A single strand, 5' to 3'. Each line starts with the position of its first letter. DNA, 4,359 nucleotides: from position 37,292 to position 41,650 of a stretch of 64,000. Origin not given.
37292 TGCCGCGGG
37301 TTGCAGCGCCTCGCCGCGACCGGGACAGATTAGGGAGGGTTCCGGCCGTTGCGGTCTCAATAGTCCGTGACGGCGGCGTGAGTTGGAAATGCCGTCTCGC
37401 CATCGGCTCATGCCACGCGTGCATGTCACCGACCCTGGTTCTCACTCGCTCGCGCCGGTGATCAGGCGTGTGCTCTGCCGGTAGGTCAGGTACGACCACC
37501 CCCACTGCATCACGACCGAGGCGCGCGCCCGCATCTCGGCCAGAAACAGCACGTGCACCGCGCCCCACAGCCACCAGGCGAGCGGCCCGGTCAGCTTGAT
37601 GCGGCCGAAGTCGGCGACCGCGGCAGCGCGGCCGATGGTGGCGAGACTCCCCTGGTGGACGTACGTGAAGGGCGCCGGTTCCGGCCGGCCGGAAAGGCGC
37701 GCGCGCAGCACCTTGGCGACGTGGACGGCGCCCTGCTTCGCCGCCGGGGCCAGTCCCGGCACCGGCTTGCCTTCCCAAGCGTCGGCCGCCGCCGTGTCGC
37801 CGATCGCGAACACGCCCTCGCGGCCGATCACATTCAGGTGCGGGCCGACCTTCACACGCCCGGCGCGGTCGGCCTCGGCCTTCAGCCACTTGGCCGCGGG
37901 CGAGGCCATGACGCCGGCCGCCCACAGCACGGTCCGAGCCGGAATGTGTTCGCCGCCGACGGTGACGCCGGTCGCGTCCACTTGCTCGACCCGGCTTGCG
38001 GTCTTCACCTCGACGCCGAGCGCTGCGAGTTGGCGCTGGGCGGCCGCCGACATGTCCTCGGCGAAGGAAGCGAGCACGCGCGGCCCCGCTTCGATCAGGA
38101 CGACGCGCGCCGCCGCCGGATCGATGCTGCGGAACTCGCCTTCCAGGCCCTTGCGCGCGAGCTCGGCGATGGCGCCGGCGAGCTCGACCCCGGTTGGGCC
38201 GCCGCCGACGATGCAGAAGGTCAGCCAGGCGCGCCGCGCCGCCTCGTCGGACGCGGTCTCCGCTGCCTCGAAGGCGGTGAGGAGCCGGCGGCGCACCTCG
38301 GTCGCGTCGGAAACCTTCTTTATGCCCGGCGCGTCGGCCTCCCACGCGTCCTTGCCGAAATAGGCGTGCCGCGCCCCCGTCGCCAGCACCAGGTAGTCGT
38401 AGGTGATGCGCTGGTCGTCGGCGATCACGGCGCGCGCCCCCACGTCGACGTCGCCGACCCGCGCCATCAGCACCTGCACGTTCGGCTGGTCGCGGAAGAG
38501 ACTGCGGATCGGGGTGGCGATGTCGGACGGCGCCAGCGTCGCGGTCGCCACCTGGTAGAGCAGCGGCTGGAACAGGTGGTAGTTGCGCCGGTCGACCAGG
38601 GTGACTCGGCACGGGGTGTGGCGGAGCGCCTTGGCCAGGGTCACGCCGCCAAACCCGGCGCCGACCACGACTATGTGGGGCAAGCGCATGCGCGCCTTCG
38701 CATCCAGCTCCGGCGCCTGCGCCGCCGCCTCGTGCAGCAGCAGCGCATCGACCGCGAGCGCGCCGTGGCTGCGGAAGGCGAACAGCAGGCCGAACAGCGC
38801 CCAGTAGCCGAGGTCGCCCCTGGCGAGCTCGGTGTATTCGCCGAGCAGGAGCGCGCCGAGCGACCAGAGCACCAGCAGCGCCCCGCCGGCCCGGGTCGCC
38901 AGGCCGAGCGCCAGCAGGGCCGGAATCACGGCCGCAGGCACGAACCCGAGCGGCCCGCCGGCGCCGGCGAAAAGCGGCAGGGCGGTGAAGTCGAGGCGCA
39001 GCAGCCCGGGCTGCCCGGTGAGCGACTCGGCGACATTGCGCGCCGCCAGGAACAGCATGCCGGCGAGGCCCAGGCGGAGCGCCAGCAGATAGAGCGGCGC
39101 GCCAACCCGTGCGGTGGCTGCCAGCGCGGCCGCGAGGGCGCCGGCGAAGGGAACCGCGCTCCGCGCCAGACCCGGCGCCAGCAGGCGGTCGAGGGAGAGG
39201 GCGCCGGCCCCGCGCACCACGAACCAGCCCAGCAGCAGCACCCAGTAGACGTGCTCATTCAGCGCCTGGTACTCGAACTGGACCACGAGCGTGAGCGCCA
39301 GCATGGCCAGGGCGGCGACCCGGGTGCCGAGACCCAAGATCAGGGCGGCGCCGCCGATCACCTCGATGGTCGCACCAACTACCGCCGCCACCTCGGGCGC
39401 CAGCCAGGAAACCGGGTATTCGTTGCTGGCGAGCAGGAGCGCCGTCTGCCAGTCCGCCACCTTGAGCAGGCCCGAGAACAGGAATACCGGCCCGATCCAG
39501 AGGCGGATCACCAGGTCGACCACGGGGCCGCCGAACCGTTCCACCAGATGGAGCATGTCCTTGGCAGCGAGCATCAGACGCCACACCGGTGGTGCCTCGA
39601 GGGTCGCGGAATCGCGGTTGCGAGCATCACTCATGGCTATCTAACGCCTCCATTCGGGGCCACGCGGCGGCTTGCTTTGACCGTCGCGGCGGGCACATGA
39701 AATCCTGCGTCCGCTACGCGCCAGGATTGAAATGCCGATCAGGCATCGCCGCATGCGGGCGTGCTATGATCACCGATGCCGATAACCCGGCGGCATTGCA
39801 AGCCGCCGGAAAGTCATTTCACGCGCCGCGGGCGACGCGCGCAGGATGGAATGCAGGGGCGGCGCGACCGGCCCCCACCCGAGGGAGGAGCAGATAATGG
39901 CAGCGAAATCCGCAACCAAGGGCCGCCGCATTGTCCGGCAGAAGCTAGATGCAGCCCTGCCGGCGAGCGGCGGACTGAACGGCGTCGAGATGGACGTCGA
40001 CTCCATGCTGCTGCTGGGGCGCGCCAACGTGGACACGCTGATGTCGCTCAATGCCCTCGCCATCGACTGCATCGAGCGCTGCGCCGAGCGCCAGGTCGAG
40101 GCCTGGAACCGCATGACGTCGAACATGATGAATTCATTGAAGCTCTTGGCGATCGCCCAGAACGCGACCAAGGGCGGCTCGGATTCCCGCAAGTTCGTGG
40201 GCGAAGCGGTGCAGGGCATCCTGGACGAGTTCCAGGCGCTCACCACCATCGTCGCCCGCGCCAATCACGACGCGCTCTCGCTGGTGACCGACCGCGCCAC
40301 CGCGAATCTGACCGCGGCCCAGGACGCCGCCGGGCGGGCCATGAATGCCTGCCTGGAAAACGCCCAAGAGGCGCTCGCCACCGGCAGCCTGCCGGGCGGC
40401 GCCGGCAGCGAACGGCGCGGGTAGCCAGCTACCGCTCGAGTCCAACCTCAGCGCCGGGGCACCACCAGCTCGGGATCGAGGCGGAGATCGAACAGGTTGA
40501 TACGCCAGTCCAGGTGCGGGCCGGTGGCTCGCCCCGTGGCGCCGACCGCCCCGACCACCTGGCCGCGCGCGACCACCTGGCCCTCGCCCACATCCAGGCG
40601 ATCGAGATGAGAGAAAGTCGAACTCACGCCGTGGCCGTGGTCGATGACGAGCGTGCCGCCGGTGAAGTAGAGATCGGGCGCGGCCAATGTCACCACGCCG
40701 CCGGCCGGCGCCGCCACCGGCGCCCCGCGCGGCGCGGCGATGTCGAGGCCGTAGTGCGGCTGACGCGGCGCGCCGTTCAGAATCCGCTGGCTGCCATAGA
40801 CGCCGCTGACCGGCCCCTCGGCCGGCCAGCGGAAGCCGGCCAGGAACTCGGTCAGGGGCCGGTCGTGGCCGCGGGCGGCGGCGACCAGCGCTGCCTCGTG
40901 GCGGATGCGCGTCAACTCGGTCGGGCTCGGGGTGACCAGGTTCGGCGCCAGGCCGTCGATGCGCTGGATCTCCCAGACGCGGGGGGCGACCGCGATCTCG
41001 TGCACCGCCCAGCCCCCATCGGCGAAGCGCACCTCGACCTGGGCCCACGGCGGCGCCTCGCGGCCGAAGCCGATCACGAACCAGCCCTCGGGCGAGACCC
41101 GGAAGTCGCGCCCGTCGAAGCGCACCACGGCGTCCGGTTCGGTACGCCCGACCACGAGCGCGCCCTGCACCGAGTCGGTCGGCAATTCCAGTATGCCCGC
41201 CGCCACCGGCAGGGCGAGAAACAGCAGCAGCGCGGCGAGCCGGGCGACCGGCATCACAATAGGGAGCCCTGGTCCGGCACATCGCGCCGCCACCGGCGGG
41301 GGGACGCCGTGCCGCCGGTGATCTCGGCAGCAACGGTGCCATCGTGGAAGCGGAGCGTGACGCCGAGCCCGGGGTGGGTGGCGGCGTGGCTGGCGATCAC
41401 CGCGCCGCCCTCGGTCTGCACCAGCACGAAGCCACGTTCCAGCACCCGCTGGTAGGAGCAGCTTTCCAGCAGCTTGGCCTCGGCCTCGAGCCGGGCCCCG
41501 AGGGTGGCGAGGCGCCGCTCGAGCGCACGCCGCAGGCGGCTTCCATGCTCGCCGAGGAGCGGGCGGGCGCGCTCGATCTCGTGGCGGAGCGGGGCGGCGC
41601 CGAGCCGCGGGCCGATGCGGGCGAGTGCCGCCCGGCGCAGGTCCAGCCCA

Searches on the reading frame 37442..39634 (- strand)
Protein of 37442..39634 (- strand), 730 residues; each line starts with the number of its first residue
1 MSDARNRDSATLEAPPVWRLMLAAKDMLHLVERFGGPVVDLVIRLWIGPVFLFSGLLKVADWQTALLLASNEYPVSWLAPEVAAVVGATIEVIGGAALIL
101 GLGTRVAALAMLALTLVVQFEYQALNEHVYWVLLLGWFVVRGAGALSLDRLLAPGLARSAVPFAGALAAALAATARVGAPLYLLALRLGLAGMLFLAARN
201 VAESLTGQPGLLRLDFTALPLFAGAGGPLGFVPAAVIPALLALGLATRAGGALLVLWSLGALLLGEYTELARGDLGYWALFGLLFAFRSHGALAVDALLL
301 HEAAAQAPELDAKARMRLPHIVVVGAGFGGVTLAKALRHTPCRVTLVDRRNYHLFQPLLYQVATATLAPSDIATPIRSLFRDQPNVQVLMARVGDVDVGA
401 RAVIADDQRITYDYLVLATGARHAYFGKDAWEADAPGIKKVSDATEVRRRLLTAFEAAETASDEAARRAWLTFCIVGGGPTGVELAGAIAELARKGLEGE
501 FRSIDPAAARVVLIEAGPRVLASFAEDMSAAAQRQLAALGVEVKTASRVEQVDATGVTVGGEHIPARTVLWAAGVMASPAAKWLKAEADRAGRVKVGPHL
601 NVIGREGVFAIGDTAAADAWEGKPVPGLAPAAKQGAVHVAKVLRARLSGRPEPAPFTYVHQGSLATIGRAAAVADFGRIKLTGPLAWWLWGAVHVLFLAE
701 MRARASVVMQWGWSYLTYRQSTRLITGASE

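Call 4: search_protein_families(library=pfam, proteins=[window:37442-39634:-], max_evalue=1)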
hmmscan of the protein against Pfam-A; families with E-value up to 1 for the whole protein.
window:37442-39634:- (730 aa): 15 families
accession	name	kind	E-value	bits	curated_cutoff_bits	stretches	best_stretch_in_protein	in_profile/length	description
PF07992.20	Pyr_redox_2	-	4.7e-47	161.2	26.1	1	320-634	2-289/291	Pyridine nucleotide-disulphide oxidoreductase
PF00070.33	Pyr_redox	-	3.5e-17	63.1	22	2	474-557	3-71/82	Pyridine nucleotide-disulphide oxidoreductase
PF07681.17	DoxX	-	4.7e-13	50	23.6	1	40-120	2-81/85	DoxX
PF22366.1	NDH2_C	-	6.8e-10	39.4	27.7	1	660-719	1-61/62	NDH2 C-terminal domain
PF13450.12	NAD_binding_8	-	0.00021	21.9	21.9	1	323-351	1-29/68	NAD(P)-binding Rossmann-like domain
PF07291.16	MauE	-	0.00025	21.8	27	1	40-117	5-82/128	Methylamine utilisation protein MauE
PF13454.12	NAD_binding_9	-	0.00051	20.5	21.8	1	322-352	1-35/155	FAD-NAD(P)-binding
PF01494.25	FAD_binding_3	-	0.0019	18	22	1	321-352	4-35/349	FAD binding domain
PF13738.12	Pyr_redox_3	-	0.003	17.3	30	0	539-588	94-147/305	Pyridine nucleotide-disulphide oxidoreductase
PF01134.28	GIDA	-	0.013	15.1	22.1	0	321-349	2-29/391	Glucose inhibited division protein A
PF13478.12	XdhC_C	-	0.023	15.6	29.7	1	321-397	1-57/125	XdhC Rossmann domain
PF03486.20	HI0933_like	-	0.036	13.9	50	0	320-351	2-33/244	HI0933-like protein Rossmann domain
PF02558.23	ApbA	-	0.12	12.4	22.2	1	321-354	1-33/150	Ketopantoate reductase PanE/ApbA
PF05834.18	Lycopene_cycl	-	0.17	11.4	23.4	0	321-351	2-34/380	Lycopene cyclase protein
PF06690.17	HcgC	-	0.29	11.1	31.4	1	315-350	40-74/248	FeGP cofactor biosynthesis protein, methyltransferase HcgC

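Call 10: find_related_loci(query=window:37442-39634:-, collection=genome_contigs, flank=10000)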
Query window:37442-39634:- (730 aa) in genome_contigs; peptide patterns used: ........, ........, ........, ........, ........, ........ (x = any residue, [..] = any of these).
101 stretches matched a pattern; 51 encode a relative of the query (tblastn E <= 1e-3); 51 distinct loci.
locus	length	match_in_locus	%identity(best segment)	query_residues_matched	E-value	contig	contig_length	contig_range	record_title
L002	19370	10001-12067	56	32-727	0e+0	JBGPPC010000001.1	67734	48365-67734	MAG: Gammaproteobacteria bacterium isolate OBJ2_061818_050_23 k141_736404_length_67734_cov_16.2288, whole genome shotgun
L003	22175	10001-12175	51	6-730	0e+0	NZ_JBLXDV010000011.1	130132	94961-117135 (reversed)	MAG: Minwuia sp. isolate ES20-17 S20maxbin_out.039RE.5K@11, whole genome shotgun sequence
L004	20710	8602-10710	50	24-727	0e+0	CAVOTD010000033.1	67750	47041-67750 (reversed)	MAG: uncultured Alphaproteobacteria bacterium isolate MFD00125.bin.2.43 genome assembly, contig: contig_30901, whole gen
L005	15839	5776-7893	54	16-725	0e+0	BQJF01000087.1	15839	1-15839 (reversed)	MAG: Minwuia thermotolerans DHS20C03 DNA, sequence087, whole genome shotgun sequence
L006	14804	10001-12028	52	19-730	0e+0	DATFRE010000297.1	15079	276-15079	MAG TPA_asm: Dongiaceae bacterium isolate SMAG_U9350 k141_143481, whole genome shotgun sequence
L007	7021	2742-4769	52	19-730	0e+0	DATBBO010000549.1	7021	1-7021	MAG TPA_asm: Dongiaceae bacterium isolate SMAG_U5761 k141_2964592, whole genome shotgun sequence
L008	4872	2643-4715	50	26-726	0e+0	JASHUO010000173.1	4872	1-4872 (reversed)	MAG: Alphaproteobacteria bacterium isolate JOPF181 JOPF_N14C_contig_60310, whole genome shotgun sequence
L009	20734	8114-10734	50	30-730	0e+0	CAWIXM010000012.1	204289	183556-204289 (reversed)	MAG: uncultured Alphaproteobacteria bacterium isolate MFD05684.bin.2.286 genome assembly, contig: contig_105045, whole g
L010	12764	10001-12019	51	36-727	0e+0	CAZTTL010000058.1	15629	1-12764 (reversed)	MAG TPA_asm: uncultured Rhodoplanes sp. isolate SRP214966_co3_393 genome assembly, contig: NODE_5602_length_15629_cov_13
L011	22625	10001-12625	50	30-730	0e+0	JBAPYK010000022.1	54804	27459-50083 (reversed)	MAG: Rhodoplanes sp. isolate MFD00370_ilm_asm_bin5 k127_115459, whole genome shotgun sequence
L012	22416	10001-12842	50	27-730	0e+0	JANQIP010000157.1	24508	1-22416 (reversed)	MAG: Xanthobacteraceae bacterium isolate PL24a_bin.59 k99_102181, whole genome shotgun sequence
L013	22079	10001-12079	50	26-728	0e+0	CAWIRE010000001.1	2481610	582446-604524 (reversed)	MAG: uncultured Alphaproteobacteria bacterium isolate MFD03044.bin.1.46 genome assembly, contig: contig_11044, whole gen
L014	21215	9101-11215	52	34-727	0e+0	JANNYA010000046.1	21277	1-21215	MAG: Rhodanobacteraceae bacterium isolate VAR_34_metabat_105 VAR_34_k141_692713, whole genome shotgun sequence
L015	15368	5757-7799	50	30-727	0e+0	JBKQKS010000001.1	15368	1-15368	MAG: Roseiarcus sp. isolate CRr2D2E2F__bin_104 CRr2D2E2F_000000000334, whole genome shotgun sequence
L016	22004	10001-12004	49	36-727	0e+0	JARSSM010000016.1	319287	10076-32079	MAG: Defluviicoccus sp. isolate SCELSE-4-Def NODE_44_length_319287_cov_16.902795, whole genome shotgun sequence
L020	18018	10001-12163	54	19-727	0e+0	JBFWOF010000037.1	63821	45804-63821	MAG: Lysobacterales bacterium isolate CA_2019_TPBF_13 NODE_3372_length_63821_cov_6.870129_TPBF, whole genome shotgun seq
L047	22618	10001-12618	59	21-730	6e-148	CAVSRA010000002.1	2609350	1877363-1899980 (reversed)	MAG: uncultured Alphaproteobacteria bacterium isolate MFD04463.bin.2.25 genome assembly, contig: contig_13252, whole gen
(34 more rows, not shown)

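Call 16: search_protein_families(library=ncbifam, proteins=[window:37442-39634:-], max_evalue=1)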
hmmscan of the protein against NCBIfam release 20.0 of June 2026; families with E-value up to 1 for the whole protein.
window:37442-39634:- (730 aa): 52 families (the best 25 are shown)
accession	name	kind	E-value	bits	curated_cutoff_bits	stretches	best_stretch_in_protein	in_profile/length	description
TIGR03169.1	Nterm_to_SelD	hypoth_equivalog_domain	5.2e-28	98.4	310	1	384-692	67-356/365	pyridine nucleotide-disulfide oxidoreductase family protein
NF003437.0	PRK04965.1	equivalog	4.9e-15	55.4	392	1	320-644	4-300/378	NADH:flavorubredoxin reductase NorW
NF049943.1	SQR_III_seleno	exception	2.5e-12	46.4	525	1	320-424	2-109/406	type III sulfide quinone reductase, selenoprotein subtype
TIGR04369.1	fusion_not_SelD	hypoth_equivalog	2.6e-12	45.7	700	1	341-680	24-316/701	oxidoreductase/SelD-related fusion protein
TIGR01350.1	lipoamide_DH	equivalog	7.3e-11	41.4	408.8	1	472-617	172-311/461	dihydrolipoyl dehydrogenase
TIGR03385.1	CoA_CoA_reduc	equivalog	4.5e-10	38.9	578.8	2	411-642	103-312/439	CoA-disulfide reductase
NF046103.1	NOXase_Strep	equivalog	1.7e-09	37.2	600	2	391-616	76-282/442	H2O-forming NADH oxidase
NF004945.0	PRK06292.2-3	equivalog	1.9e-08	33.7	494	1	400-614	118-304/457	dihydrolipoyl dehydrogenase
NF050144.1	matur_HvfX_fam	equivalog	4.4e-08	33.5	80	1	39-120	3-85/165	HvfX family Cu-binding RiPP maturation protein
NF042949.2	3PPDioc_HcaD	equivalog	7.6e-08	31.5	450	2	320-621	3-282/386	3-phenylpropionate/cinnamic acid dioxygenase ferredoxin--NAD(+) reductase subunit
NF003585.0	PRK05249.1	equivalog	2.4e-07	29.8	465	1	509-615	200-313/464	Si-specific NAD(P)(+) transhydrogenase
NF007123.0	PRK09564.1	equivalog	2.4e-06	26.5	458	2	411-617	103-286/444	CoA-disulfide reductase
TIGR02964.1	xanthine_xdhC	equivalog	5.5e-06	26.1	161.6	1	312-365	94-147/246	xanthine dehydrogenase accessory protein XdhC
TIGR02053.1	MerA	equivalog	3.2e-05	23.1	454.45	1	403-616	119-309/465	mercury(II) reductase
NF009410.0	PRK12771.1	subfamily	3.8e-05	22.5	516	1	294-617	114-423/566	NAD(P)-binding protein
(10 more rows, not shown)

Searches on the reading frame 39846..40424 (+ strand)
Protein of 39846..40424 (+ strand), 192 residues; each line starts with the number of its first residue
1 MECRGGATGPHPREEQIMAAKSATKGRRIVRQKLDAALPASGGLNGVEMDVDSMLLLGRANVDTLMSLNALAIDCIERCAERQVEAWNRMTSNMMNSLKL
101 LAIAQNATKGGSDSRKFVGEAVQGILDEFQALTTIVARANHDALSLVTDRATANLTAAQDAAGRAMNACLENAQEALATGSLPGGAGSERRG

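Call 43: search_protein_families(library=pfam, proteins=[window:39846-40424:+], max_evalue=1)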
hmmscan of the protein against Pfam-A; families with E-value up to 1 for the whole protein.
window:39846-40424:+ (192 aa): 2 families
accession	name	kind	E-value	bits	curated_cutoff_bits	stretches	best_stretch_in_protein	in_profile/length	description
PF09361.15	Phasin_2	-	3.5e-10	40.4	24.9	1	57-150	6-99/100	Phasin protein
PF02953.20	zf-Tim10_DDP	-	0.012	15.6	22.3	1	74-95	42-63/64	Tim10/DDP family zinc finger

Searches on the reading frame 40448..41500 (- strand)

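Call 43: search_protein_families(library=pfam, proteins=[window:40448-41500:-], max_evalue=1)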
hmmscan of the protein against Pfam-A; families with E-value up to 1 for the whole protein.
window:40448-41500:- (350 aa): 2 families
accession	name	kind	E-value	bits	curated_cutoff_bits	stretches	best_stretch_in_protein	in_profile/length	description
PF01551.29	Peptidase_M23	-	4.2e-26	91.4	28.7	1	248-342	2-95/96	Peptidase family M23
PF19865.4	DUF6338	-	0.48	10.4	26.5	1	84-164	81-143/205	Family of unknown function (DUF6338)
